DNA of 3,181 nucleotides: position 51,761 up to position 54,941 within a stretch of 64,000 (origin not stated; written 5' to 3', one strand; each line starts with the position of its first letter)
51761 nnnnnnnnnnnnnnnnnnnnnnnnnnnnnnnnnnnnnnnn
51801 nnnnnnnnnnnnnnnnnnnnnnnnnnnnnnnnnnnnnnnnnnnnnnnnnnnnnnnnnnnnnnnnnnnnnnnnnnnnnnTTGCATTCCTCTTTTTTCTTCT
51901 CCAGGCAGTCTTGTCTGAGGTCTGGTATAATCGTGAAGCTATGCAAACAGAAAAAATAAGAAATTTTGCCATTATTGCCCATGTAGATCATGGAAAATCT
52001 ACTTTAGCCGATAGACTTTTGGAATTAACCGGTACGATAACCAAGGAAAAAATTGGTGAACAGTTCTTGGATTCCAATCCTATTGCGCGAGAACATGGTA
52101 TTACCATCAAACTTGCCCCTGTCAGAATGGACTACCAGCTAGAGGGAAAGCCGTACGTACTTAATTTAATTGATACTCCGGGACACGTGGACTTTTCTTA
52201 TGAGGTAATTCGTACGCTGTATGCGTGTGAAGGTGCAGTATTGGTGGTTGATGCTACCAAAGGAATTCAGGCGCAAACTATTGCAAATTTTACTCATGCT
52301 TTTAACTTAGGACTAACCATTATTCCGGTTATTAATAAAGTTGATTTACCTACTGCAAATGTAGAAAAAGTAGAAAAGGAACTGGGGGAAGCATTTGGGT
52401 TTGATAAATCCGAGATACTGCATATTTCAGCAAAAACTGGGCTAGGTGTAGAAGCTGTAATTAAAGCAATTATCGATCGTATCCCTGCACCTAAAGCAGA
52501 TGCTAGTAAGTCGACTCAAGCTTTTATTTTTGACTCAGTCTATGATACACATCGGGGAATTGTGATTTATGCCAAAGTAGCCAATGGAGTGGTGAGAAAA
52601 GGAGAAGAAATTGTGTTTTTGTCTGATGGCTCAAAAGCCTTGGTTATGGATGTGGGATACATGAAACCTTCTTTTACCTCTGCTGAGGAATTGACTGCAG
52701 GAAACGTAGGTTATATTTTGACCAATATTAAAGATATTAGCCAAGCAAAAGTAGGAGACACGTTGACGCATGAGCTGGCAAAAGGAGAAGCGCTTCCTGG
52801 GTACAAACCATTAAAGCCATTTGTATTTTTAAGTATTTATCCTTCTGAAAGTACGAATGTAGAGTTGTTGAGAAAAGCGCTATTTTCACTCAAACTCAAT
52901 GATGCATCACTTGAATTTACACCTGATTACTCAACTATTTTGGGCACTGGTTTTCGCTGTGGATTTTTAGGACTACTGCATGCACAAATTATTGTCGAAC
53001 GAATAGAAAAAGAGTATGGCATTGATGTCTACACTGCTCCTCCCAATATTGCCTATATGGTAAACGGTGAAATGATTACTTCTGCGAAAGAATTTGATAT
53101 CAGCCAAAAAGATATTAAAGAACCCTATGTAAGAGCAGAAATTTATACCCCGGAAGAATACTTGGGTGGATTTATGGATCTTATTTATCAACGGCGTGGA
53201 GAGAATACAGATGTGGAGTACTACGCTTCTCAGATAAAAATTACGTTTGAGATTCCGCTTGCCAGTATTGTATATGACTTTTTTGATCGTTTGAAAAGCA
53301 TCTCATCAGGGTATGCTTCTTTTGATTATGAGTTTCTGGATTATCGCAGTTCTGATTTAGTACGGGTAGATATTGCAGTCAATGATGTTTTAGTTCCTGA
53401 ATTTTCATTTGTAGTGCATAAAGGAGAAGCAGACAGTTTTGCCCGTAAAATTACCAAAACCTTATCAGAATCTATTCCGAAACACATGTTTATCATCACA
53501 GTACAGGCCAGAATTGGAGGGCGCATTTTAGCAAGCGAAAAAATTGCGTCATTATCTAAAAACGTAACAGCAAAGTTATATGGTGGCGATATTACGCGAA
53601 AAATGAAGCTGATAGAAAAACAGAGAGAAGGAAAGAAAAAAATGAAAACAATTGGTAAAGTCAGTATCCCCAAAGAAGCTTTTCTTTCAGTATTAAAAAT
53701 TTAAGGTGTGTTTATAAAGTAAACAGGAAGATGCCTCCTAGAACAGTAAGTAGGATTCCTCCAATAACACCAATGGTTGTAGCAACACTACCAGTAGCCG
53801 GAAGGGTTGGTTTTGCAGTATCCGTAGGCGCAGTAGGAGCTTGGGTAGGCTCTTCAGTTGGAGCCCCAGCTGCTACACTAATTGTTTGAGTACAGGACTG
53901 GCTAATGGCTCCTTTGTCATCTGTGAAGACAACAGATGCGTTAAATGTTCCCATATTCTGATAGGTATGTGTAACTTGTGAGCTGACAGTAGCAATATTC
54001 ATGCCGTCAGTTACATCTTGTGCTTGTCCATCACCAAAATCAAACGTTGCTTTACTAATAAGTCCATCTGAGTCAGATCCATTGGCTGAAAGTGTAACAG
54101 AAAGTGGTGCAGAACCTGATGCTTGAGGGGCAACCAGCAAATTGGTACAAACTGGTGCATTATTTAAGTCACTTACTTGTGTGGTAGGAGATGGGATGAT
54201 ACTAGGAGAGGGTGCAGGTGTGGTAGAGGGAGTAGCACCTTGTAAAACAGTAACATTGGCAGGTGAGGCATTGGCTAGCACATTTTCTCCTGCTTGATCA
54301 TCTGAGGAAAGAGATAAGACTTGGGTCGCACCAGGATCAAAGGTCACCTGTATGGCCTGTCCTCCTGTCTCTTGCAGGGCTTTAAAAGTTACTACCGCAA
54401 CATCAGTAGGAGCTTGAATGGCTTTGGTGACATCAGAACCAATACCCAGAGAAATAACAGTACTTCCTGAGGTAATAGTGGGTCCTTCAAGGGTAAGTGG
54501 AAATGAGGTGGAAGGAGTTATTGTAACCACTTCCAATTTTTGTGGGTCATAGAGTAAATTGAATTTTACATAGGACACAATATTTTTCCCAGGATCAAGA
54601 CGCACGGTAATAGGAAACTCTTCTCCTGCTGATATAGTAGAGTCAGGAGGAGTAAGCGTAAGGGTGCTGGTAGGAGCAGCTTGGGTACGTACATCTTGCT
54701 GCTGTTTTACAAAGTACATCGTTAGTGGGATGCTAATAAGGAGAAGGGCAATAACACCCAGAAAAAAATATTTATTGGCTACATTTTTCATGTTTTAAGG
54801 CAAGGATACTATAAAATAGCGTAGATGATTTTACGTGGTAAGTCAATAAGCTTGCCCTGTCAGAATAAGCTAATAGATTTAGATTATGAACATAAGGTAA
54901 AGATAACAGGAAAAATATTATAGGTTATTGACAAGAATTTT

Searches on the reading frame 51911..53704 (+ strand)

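Call 12: search_protein_families(library=pfam, proteins=[window:51911-53704:+], max_evalue=0.001)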
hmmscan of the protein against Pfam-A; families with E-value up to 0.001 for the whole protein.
window:51911-53704:+ (597 aa): 7 families
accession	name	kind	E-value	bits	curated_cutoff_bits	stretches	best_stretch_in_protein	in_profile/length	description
PF00009.33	GTP_EFTU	-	2.9e-54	183.9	26.5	1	14-192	1-187/188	Elongation factor Tu GTP binding domain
PF06421.17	LepA_C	-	3.8e-38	130.3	29.7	1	490-596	1-107/107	GTP-binding protein LepA C-terminus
PF00679.30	EFG_C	-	2.4e-20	72.8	27.9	1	402-486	2-86/89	Elongation factor G C-terminus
PF03144.31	GTP_EFTU_D2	-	9.9e-10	39.2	30.3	1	216-286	1-73/73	Elongation factor Tu domain 2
PF00071.28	Ras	-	7.2e-06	26.1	21.6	1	59-191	25-160/162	Ras family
PF14492.12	EFG_III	-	4.1e-05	24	27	1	302-375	3-73/75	Elongation Factor G, domain III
PF22042.2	EF-G_D2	-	0.00014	22.4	27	1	203-286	3-82/84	Elongation factor G domain 2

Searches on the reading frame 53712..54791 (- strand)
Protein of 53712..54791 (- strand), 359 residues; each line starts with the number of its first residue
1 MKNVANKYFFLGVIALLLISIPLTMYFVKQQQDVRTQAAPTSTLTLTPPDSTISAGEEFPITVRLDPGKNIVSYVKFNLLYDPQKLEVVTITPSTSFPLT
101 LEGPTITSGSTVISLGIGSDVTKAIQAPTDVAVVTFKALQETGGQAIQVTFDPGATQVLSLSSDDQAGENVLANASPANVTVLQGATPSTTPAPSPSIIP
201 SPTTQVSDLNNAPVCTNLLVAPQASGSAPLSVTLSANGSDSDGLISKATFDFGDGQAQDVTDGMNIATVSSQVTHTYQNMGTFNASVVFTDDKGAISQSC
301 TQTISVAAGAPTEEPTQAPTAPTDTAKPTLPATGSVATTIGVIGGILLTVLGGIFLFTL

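Call 12: search_protein_families(library=pfam, proteins=[window:53712-54791:-], max_evalue=0.001)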
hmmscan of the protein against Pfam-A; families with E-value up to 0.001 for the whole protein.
window:53712-54791:- (359 aa): 4 families
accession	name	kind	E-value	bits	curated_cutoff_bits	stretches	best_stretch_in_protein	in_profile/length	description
PF18911.6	PKD_4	-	8.2e-11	42.3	27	1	220-306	8-85/85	PKD domain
PF00801.26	PKD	-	2.5e-10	40.7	23.5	1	224-303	9-79/80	PKD domain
PF00963.24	Cohesin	-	9.7e-09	36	24.1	1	48-152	5-115/139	Cohesin domain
PF00746.26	Gram_pos_anchor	-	0.00022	21.5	20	1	323-357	2-36/43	LPXTG cell wall anchor motif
